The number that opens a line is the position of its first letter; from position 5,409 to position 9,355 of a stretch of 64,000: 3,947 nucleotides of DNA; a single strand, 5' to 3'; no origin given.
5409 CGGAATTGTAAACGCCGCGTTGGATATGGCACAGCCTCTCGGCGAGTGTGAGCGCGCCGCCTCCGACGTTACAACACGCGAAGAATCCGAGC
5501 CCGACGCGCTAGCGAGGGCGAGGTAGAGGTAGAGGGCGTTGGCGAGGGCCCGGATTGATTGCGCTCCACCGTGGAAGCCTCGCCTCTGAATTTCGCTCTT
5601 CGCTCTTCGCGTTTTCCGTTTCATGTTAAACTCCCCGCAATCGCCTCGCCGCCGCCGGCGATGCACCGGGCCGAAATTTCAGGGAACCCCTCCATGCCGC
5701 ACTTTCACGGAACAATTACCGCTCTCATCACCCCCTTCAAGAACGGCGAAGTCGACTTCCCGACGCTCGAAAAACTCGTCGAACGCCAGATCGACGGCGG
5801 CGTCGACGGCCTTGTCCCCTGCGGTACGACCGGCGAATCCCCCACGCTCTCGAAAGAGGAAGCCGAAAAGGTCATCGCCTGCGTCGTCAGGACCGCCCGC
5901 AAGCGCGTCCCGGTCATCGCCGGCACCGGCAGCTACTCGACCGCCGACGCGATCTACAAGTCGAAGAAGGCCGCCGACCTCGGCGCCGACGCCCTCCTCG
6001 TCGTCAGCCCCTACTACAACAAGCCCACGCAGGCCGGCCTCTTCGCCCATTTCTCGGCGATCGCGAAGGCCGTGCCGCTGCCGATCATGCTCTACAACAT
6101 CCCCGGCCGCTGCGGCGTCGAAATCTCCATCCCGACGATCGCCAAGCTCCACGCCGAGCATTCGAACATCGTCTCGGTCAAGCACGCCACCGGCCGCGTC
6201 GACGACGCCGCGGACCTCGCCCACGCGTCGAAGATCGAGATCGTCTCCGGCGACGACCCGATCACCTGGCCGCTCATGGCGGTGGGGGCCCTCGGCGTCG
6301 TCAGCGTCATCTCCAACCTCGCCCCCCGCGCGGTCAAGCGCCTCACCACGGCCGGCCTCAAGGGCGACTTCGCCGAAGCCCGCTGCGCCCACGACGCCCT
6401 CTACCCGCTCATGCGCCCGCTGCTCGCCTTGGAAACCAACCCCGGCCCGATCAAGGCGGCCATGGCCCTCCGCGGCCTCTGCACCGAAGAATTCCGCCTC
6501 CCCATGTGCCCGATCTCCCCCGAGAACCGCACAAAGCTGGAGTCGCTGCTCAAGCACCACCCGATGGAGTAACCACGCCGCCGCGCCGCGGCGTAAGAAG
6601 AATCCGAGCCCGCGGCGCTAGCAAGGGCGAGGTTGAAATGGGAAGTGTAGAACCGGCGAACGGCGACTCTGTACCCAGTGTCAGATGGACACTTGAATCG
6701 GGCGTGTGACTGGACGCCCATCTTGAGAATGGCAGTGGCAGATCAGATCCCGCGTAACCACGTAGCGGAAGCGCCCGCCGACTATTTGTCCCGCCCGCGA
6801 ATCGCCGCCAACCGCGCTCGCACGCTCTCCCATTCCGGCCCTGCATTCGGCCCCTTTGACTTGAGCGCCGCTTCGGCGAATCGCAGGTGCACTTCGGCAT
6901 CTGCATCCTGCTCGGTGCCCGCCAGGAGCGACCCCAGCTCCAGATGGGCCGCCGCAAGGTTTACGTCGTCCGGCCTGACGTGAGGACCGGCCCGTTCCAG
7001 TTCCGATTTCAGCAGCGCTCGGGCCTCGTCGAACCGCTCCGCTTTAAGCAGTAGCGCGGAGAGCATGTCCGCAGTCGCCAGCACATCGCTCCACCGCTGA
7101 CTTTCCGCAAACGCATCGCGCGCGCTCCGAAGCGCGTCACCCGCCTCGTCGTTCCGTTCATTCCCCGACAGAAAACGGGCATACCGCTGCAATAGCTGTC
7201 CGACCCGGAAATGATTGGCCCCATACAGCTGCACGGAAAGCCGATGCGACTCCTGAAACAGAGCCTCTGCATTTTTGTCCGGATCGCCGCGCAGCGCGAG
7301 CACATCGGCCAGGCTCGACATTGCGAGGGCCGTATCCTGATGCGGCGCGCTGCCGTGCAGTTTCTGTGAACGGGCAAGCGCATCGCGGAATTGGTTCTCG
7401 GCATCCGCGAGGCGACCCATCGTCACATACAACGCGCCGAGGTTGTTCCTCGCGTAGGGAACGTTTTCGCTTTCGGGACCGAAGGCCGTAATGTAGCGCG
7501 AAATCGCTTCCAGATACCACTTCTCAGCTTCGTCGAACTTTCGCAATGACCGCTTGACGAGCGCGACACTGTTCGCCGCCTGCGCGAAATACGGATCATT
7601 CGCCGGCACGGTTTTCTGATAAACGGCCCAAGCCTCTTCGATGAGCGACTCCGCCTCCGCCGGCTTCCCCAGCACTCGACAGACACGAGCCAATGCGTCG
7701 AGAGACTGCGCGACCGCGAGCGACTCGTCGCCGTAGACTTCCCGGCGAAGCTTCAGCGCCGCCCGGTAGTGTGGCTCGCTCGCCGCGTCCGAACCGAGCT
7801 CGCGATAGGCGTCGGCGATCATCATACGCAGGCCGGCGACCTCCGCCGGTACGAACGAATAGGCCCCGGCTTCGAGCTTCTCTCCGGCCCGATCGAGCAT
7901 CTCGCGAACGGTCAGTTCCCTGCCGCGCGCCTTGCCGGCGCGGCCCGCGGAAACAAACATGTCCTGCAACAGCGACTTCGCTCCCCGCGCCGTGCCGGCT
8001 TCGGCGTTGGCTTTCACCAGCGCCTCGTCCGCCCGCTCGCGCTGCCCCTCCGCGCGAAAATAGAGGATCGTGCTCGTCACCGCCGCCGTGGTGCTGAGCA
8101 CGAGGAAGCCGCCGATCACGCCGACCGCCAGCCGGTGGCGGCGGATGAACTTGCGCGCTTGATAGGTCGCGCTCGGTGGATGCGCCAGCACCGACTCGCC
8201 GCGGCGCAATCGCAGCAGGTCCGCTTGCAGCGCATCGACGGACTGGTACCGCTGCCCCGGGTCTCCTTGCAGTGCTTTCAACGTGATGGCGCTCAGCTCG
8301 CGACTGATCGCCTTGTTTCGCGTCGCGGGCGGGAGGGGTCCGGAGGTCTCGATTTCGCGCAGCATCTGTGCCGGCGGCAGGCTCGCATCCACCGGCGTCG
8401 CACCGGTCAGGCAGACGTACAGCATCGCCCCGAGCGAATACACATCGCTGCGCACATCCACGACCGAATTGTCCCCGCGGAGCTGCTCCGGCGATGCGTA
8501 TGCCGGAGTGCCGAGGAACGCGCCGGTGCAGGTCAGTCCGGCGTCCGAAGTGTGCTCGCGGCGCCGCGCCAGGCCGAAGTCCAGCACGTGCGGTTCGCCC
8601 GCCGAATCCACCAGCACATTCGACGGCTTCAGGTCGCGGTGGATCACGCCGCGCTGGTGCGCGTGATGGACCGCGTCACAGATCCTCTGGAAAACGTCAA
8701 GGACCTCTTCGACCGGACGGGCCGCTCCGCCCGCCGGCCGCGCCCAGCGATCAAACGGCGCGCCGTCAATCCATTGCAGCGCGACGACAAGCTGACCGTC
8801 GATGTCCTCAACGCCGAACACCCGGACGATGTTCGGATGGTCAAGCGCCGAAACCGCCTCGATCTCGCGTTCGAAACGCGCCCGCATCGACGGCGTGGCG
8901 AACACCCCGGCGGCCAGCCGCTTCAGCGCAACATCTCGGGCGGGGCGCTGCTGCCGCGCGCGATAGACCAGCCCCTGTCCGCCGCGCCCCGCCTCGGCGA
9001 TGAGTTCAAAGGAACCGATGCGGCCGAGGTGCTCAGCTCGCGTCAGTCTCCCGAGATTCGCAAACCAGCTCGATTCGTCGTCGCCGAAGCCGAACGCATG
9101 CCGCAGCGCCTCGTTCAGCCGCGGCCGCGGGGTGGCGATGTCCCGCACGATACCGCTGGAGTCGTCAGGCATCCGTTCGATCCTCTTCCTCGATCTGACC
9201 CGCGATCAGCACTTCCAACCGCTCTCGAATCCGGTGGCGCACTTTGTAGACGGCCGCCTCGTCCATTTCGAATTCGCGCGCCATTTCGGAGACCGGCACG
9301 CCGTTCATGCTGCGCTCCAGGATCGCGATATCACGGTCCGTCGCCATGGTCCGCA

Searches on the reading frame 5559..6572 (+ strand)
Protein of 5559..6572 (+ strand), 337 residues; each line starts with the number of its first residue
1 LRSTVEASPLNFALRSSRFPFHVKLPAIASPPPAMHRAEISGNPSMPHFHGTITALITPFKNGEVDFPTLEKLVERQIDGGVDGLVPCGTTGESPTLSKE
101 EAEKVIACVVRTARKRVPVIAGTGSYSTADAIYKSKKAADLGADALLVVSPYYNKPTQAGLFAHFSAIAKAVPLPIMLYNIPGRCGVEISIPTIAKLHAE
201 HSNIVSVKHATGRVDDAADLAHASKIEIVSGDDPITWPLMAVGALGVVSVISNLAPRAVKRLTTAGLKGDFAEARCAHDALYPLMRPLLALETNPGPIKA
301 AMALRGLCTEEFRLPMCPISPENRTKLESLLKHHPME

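Call 43: search_protein_families(library=pfam, proteins=[window:5559-6572:+], max_evalue=0.001)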
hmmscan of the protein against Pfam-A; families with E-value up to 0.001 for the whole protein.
window:5559-6572:+ (337 aa): 1 family
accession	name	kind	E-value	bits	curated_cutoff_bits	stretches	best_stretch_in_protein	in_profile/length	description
PF00701.28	DHDPS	-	2e-84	283.2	22.1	1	49-333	2-288/289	Dihydrodipicolinate synthetase family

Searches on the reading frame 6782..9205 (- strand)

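Call 43: search_protein_families(library=pfam, proteins=[window:6782-9205:-], max_evalue=0.001)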
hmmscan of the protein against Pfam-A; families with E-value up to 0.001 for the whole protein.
window:6782-9205:- (807 aa): 12 families
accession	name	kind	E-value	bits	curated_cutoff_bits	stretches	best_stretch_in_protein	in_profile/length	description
PF00069.31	Pkinase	-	1.3e-41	143.2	31.7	1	67-329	2-261/263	Protein kinase domain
PF13424.12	TPR_12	-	6.5e-36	122.8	30.1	3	540-614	2-76/77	Tetratricopeptide repeat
PF13374.12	TPR_10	-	3.2e-31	106.8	27.5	4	585-623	4-41/42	Tetratricopeptide repeat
PF07714.23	PK_Tyr_Ser-Thr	-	6.6e-26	91.6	23.1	1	68-321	3-250/258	Protein tyrosine and serine/threonine kinase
PF24885.1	TPR_NPHP3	-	8.8e-13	48.6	100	2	511-619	111-219/239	Nephrocystin-3 TPR domain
PF13181.12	TPR_8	-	9e-07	29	25.7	0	459-488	3-32/34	Tetratricopeptide repeat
PF01636.29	APH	-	3.6e-06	27.4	23.2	1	164-226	146-210/239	Phosphotransferase enzyme family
PF07719.23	TPR_2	-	4.1e-06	26.9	27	0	584-612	2-30/34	Tetratricopeptide repeat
PF00515.34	TPR_1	-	7.5e-06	26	27.8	0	584-612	2-30/34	Tetratricopeptide repeat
PF03109.22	ABC1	-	3.6e-05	23.5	22.9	1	110-218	119-219/244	ABC1 atypical kinase-like domain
PF07721.20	TPR_4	-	5.8e-05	23.8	27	0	502-524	4-26/26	Tetratricopeptide repeat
PF13432.12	TPR_16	-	0.00012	22.9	32.7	1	589-652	3-56/65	Tetratricopeptide repeat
